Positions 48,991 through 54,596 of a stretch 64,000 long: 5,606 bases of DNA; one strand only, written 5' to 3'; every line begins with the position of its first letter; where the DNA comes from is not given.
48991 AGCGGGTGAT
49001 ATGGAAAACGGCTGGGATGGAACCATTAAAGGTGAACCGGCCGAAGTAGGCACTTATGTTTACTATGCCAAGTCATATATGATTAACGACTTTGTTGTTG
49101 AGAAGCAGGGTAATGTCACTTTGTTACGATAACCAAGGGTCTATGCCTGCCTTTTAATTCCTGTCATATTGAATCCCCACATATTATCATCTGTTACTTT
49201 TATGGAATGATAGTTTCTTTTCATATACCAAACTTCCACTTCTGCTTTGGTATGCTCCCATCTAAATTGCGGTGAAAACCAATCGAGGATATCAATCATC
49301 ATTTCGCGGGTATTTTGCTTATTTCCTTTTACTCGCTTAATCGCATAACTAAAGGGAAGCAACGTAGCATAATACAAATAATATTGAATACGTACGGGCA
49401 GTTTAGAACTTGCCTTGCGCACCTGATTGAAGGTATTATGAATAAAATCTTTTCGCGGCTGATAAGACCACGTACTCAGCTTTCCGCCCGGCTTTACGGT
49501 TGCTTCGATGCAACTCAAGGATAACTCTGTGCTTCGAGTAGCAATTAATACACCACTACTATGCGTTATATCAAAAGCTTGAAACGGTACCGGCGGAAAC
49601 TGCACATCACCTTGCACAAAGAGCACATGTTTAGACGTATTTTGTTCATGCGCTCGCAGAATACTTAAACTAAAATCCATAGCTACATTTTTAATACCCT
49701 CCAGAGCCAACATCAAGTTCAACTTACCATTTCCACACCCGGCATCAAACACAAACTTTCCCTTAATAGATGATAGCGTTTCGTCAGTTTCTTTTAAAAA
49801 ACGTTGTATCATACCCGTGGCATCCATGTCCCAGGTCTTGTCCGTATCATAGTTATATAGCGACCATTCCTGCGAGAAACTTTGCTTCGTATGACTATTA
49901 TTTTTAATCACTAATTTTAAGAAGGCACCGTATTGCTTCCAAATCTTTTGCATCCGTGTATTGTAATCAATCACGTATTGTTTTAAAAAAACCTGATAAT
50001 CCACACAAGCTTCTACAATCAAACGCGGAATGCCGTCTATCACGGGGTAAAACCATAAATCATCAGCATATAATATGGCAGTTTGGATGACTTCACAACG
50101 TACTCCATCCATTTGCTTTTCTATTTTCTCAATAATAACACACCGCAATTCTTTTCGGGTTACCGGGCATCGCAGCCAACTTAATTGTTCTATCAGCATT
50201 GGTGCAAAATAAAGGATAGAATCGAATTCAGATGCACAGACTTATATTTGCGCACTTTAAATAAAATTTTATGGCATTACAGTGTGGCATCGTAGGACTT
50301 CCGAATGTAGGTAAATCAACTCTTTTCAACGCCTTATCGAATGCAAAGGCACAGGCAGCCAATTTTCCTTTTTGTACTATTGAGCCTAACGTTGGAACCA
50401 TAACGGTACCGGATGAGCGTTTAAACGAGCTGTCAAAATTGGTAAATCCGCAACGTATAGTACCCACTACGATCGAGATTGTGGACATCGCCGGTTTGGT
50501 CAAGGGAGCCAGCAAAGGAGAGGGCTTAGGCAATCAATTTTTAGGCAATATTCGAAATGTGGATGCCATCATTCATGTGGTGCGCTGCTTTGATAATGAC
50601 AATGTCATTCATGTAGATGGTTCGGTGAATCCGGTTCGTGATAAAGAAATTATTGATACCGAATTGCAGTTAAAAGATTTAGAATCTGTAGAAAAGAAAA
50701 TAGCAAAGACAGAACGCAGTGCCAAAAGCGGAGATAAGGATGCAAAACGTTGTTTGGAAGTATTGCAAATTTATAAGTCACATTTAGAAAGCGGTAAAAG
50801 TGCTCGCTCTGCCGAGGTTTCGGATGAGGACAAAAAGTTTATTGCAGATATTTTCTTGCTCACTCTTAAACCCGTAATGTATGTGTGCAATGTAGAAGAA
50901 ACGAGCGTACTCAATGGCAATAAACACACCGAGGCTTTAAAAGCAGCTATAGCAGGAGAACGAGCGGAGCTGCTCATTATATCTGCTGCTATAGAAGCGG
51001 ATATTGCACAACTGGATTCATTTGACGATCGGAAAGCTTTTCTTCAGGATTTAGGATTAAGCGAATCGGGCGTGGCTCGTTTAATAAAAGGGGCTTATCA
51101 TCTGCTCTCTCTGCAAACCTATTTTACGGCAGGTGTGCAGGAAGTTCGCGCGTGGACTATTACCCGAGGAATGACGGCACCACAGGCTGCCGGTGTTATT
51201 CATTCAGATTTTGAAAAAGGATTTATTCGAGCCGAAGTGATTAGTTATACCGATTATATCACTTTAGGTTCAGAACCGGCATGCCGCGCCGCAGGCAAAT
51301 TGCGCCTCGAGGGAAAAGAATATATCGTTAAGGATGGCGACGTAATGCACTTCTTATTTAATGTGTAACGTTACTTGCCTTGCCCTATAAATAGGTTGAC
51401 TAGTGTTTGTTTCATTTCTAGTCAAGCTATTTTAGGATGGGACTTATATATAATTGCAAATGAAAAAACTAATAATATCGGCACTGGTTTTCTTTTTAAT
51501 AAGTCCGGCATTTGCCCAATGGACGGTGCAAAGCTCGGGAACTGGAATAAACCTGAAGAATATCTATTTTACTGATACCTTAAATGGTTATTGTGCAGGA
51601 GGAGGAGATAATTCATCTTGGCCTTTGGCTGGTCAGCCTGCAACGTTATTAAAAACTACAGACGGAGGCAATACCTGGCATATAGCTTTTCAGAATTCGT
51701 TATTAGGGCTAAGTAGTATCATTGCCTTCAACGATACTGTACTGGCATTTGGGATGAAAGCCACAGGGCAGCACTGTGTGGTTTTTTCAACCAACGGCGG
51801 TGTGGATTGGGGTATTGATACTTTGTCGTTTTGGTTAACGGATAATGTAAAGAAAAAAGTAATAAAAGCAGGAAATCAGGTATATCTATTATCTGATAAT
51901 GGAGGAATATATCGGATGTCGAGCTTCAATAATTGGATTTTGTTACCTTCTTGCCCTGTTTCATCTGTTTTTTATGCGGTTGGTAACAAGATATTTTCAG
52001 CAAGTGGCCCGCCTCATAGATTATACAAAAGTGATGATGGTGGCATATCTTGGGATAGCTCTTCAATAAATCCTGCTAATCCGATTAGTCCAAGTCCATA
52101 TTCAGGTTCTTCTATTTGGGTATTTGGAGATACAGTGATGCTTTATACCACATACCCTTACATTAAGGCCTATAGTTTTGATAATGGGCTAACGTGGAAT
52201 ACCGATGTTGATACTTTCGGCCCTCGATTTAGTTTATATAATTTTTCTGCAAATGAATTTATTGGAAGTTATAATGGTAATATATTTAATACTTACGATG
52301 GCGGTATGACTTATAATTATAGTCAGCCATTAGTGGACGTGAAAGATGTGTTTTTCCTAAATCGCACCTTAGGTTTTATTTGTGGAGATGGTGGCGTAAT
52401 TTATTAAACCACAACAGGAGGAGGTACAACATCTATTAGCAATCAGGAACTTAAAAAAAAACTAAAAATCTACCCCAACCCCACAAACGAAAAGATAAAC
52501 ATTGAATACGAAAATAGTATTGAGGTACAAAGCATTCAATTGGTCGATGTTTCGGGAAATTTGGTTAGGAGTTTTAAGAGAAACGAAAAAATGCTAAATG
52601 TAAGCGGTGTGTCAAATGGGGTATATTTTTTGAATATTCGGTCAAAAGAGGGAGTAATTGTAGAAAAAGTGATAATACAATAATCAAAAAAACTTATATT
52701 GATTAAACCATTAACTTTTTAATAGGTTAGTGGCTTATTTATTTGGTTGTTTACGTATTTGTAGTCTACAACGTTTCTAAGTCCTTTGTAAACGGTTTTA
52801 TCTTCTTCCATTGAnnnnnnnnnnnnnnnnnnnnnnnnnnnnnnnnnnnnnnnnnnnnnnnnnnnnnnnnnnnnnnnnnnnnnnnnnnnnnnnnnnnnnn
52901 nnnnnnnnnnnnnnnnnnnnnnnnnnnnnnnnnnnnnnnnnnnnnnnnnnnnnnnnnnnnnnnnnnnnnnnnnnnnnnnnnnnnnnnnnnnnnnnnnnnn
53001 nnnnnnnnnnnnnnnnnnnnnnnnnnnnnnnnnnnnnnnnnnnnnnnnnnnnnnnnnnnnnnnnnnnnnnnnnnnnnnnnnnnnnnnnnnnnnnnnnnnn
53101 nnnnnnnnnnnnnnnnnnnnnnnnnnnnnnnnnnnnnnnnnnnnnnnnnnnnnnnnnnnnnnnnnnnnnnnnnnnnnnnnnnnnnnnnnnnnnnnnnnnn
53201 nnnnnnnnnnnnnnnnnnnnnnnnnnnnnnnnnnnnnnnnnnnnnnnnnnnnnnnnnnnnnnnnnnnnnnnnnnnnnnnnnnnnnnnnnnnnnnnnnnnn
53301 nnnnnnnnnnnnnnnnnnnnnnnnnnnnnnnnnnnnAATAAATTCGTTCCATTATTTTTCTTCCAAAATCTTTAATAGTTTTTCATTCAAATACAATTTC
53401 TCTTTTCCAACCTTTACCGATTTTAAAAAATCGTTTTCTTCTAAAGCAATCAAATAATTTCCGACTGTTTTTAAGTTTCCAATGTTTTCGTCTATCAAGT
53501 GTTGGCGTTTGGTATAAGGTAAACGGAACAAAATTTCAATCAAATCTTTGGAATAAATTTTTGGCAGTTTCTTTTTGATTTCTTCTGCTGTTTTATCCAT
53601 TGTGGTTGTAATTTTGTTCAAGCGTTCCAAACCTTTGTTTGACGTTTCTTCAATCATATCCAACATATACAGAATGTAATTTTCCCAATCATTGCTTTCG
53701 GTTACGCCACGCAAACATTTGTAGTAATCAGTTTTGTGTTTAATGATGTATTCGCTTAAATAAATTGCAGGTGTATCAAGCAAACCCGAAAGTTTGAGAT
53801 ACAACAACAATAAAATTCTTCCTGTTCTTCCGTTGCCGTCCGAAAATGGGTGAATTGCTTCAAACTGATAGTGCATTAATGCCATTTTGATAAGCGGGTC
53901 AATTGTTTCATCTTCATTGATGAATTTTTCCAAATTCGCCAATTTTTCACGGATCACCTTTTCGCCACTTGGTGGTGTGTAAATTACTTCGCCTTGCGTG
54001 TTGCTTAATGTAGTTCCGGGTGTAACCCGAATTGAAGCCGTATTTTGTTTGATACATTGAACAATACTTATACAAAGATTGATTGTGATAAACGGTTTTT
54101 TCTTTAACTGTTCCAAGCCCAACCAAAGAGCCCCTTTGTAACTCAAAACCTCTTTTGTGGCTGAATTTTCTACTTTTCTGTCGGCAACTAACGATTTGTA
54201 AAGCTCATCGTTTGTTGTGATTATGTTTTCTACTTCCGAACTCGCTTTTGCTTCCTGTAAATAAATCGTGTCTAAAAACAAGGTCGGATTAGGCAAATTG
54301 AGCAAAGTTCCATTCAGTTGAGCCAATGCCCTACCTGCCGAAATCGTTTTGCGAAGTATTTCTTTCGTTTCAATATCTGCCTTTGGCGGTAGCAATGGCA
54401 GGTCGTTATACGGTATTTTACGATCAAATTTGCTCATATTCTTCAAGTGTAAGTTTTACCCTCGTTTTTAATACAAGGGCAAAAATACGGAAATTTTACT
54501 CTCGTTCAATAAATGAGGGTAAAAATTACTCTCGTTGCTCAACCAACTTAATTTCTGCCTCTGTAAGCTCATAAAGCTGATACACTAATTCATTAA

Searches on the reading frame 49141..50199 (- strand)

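Call 87: search_protein_families(library=pfam, proteins=[window:49141-50199:-], max_evalue=0.001)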
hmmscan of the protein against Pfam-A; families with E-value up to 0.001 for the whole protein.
window:49141-50199:- (352 aa): 6 families
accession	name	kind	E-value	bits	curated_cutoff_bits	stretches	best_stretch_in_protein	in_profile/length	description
PF08241.18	Methyltransf_11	-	2.9e-09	37.9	21.2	1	152-241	2-93/95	Methyltransferase domain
PF13649.12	Methyltransf_25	-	6.5e-09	36.8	27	1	150-239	1-97/97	Methyltransferase domain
PF13847.12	Methyltransf_31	-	4.4e-08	33.4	27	1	147-253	4-119/145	Methyltransferase domain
PF08242.18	Methyltransf_12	-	1.5e-06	29.3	30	1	152-241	2-98/98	Methyltransferase domain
PF13489.12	Methyltransf_23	-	5.1e-05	23.5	27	1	144-244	20-119/164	Methyltransferase domain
PF08003.17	Methyltransf_9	-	0.00084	18.8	23.8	0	114-241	89-215/315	Protein of unknown function (DUF1698)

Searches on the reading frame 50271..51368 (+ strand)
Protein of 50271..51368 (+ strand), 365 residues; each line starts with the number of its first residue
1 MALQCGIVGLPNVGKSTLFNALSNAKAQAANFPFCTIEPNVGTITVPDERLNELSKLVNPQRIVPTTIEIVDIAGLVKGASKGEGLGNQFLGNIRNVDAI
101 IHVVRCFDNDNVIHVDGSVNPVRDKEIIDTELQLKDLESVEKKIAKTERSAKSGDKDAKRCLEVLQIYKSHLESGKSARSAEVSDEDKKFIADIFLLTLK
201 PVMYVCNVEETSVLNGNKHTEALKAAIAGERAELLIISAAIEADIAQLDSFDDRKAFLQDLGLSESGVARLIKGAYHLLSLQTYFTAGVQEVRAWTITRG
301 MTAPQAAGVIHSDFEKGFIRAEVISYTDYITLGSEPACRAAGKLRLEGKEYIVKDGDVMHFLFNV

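Call 87: search_protein_families(library=pfam, proteins=[window:50271-51368:+], max_evalue=0.001)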
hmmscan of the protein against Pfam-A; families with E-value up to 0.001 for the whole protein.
window:50271-51368:+ (365 aa): 3 families
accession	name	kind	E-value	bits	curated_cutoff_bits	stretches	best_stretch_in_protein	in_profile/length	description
PF06071.19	YchF-GTPase_C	-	1.9e-40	137.3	27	1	281-364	1-84/84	Protein of unknown function (DUF933)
PF01926.29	MMR_HSR1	-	1.2e-23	83.8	21.9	1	5-116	2-93/113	50S ribosome-binding GTPase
PF02421.24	FeoB_N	-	1.3e-09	38.2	27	1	5-50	3-48/156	Ferrous iron transport protein B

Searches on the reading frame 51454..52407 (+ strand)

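Call 87: search_protein_families(library=pfam, proteins=[window:51454-52407:+], max_evalue=0.001)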
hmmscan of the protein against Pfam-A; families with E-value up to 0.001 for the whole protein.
window:51454-52407:+ (317 aa): 3 families
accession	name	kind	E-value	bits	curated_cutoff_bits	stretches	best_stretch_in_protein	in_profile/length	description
PF14870.12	PSII_BNR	-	4.9e-06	26.4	27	0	58-96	77-116/303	Photosynthesis system II assembly factor YCF48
PF02012.26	BNR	-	1.4e-05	24.8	27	0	240-249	2-11/12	BNR/Asp-box repeat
PF19755.4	DUF6242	-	5.1e-05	23.7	29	1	84-161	143-217/217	Domain of unknown function (DUF6242)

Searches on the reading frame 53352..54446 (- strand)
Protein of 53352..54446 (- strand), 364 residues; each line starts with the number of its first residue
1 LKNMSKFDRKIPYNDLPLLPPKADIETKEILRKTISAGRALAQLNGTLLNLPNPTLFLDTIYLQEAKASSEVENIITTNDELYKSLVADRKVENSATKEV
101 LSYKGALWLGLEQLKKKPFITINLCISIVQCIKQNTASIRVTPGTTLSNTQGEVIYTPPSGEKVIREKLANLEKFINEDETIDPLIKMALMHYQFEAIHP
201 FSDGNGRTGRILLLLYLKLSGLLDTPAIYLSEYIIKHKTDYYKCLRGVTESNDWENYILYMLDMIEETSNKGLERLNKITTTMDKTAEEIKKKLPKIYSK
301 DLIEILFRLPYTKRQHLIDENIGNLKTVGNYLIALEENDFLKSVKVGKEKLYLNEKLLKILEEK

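Call 87: search_protein_families(library=pfam, proteins=[window:53352-54446:-], max_evalue=0.001)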
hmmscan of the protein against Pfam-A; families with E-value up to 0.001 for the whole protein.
window:53352-54446:- (364 aa): 3 families
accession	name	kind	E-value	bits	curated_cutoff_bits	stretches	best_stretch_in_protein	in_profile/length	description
PF13784.11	Fic_N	-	7.1e-24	84.1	26.7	1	31-112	1-82/82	Fic/DOC family N-terminal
PF21248.3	SoFic-like_C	-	5.1e-23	81.5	27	1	283-357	2-76/76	Protein adenylyltransferase SoFic-like, C-terminal domain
PF02661.23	Fic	-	1.4e-16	61.5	24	1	151-217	29-93/93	Fic/DOC family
